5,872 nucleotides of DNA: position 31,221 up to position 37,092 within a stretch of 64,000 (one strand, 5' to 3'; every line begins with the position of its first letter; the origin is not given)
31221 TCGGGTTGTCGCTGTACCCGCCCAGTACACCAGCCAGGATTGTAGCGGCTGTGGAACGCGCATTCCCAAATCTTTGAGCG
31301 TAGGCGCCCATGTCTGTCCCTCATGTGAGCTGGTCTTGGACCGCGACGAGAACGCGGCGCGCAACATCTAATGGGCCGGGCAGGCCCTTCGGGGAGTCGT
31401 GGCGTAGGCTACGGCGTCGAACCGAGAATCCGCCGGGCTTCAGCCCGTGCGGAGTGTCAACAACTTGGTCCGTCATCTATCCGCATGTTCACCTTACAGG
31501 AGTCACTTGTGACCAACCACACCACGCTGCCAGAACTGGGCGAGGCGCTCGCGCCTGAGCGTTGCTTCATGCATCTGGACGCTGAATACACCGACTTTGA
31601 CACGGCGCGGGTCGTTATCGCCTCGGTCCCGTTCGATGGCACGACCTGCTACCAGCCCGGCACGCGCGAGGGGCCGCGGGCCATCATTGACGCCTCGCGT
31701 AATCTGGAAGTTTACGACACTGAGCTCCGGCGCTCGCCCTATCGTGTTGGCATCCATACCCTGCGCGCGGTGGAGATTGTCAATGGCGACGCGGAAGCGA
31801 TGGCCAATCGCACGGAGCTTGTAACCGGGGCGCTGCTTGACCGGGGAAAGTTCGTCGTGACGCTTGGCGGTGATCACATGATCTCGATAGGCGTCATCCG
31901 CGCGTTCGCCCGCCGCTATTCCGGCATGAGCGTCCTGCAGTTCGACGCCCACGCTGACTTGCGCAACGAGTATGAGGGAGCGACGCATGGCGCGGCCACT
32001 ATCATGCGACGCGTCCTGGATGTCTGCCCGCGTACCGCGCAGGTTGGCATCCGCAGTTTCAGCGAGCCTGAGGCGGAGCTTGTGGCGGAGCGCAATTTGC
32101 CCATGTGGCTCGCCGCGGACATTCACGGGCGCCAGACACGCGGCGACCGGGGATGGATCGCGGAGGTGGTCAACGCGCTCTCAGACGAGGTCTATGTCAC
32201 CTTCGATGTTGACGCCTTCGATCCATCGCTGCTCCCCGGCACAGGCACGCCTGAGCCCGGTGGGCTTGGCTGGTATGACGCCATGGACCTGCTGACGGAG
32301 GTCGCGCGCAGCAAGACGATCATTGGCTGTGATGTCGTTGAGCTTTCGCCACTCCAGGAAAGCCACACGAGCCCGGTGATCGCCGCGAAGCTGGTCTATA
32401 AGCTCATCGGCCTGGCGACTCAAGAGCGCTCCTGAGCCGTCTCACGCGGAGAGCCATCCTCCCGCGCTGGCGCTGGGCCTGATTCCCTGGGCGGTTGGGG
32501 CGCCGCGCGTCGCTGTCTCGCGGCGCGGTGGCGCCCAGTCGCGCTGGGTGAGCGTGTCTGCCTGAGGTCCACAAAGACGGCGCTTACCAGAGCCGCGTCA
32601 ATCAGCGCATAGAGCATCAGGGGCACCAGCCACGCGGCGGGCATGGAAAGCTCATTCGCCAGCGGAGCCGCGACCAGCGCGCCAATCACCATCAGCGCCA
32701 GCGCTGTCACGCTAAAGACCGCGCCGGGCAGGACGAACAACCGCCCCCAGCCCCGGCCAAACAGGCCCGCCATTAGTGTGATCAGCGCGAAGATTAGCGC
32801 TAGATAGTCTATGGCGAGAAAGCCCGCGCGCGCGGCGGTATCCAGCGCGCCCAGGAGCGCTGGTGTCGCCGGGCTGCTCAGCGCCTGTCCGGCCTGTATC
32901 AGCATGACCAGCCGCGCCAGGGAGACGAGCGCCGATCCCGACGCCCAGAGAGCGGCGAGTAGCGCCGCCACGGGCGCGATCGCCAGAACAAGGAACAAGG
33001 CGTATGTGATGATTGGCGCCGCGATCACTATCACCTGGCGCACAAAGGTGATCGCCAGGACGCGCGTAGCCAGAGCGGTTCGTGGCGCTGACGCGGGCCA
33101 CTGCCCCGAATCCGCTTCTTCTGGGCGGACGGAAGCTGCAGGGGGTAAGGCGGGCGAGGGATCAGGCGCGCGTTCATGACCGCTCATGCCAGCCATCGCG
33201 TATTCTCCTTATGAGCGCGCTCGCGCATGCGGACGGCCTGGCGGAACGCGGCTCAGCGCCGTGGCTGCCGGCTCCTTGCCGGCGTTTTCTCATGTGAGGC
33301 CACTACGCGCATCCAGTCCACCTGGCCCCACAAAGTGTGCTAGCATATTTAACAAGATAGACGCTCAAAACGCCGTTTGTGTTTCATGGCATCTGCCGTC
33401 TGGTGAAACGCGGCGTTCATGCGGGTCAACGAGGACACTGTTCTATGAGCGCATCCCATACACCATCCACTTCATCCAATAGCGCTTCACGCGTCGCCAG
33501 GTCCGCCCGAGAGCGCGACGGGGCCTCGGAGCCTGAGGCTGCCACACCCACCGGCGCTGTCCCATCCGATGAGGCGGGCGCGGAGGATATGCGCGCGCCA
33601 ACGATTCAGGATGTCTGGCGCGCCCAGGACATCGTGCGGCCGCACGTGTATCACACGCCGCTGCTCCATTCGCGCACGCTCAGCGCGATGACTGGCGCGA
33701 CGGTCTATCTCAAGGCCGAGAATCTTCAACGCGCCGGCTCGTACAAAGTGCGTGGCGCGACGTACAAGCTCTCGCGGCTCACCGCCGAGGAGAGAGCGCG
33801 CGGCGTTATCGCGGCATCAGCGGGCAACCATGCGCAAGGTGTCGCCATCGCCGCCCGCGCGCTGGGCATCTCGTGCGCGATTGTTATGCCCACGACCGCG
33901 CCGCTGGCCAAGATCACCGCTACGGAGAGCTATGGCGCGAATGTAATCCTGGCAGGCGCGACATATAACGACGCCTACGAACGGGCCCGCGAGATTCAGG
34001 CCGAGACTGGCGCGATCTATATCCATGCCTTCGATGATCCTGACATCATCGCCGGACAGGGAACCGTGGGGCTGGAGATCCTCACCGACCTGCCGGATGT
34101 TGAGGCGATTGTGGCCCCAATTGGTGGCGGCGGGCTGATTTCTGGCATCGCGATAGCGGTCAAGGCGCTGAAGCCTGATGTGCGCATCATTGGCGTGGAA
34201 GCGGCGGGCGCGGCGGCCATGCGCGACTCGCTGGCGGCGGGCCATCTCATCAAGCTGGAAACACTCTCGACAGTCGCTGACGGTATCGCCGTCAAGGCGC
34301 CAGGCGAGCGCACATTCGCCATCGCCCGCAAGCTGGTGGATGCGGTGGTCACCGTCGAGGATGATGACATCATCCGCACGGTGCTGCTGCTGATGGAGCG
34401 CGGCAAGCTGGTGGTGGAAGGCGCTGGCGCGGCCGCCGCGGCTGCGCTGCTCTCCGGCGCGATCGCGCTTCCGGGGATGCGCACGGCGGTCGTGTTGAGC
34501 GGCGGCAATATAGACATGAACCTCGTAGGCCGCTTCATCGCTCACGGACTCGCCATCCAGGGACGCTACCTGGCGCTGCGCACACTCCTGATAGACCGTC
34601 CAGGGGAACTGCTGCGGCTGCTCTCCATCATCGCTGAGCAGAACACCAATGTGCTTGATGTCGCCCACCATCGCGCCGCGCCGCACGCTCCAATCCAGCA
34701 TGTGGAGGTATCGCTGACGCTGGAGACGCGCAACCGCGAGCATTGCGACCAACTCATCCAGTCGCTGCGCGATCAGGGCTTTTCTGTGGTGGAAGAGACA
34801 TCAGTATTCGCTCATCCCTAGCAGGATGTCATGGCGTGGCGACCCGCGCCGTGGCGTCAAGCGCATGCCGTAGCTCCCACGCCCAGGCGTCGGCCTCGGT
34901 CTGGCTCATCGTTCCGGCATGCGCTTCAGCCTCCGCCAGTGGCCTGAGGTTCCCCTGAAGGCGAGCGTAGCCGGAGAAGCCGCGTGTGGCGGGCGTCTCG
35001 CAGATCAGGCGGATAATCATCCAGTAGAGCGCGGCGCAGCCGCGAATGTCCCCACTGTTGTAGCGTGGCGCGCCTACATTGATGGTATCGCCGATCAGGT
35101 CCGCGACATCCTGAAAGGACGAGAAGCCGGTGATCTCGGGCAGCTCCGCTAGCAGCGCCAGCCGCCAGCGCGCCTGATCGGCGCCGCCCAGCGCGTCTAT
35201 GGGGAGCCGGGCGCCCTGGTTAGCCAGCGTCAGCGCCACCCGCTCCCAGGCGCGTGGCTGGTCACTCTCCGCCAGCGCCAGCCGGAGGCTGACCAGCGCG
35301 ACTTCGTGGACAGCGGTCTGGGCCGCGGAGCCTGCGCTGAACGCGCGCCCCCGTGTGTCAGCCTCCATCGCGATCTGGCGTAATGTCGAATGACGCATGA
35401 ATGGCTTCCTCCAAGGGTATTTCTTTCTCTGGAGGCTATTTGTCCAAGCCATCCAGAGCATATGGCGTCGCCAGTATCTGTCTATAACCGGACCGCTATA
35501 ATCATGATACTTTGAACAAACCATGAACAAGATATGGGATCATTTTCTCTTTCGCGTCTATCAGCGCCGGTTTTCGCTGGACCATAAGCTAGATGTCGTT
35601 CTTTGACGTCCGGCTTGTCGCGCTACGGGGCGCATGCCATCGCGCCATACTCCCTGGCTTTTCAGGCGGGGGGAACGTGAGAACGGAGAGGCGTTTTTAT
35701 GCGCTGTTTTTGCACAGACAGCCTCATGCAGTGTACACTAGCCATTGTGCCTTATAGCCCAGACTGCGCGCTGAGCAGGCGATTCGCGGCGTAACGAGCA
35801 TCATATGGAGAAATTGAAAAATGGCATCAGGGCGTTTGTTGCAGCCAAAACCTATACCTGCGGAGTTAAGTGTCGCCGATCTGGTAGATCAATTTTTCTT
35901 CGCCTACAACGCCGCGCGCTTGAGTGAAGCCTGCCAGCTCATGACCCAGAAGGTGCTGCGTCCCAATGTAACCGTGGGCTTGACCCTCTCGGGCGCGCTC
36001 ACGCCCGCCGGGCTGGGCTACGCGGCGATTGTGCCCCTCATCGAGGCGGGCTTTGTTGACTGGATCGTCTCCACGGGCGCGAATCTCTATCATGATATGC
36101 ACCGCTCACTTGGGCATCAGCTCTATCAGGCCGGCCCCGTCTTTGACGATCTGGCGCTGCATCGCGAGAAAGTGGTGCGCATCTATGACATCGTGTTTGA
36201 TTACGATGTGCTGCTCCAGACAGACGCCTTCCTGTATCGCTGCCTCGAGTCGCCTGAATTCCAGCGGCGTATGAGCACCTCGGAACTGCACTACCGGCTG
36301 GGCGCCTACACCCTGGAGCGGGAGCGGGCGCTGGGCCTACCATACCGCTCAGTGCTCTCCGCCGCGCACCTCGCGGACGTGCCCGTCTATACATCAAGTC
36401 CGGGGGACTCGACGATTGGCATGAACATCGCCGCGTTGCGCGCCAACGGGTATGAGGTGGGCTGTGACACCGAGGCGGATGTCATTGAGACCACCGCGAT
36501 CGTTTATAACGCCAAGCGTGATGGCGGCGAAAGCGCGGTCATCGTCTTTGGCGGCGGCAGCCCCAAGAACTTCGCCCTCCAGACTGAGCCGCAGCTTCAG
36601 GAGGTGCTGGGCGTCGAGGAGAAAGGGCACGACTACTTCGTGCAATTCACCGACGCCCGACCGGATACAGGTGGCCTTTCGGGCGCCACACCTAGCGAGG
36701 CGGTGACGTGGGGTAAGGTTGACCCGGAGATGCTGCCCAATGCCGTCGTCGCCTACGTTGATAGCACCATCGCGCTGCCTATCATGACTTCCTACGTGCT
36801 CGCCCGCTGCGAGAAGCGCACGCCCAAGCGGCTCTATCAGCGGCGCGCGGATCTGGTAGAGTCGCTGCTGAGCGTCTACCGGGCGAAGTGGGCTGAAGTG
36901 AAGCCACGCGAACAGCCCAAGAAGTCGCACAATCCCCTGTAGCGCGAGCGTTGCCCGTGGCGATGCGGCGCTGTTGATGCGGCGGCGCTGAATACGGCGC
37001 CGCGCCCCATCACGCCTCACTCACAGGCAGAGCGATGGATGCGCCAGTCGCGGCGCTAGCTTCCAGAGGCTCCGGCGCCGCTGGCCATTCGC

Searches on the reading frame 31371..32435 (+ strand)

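Call 47: search_protein_families(library=pfam, proteins=[window:31371-32435:+], max_evalue=0.001)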
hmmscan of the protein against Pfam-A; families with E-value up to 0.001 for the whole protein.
window:31371-32435:+ (354 aa): 1 family
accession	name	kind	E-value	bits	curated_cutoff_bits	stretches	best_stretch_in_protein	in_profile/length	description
PF00491.26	Arginase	-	1.5e-68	231.7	22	1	80-346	2-279/280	Arginase family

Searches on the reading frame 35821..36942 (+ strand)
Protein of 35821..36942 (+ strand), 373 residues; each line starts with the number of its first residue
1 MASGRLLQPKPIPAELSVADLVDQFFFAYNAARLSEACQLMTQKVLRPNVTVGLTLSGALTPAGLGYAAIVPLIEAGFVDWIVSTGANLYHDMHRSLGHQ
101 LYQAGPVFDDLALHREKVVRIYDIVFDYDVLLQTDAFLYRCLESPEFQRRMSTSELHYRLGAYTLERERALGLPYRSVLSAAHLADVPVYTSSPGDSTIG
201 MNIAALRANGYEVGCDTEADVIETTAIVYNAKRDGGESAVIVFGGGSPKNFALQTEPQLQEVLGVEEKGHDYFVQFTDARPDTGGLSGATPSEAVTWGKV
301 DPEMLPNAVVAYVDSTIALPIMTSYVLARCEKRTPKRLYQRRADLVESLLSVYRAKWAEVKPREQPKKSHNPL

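Call 47: search_protein_families(library=pfam, proteins=[window:35821-36942:+], max_evalue=0.001)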
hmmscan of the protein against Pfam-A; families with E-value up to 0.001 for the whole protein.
window:35821-36942:+ (373 aa): 1 family
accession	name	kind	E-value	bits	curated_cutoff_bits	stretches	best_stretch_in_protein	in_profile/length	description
PF01916.23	DS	-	3e-66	224.1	27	1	27-325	9-287/288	Deoxyhypusine synthase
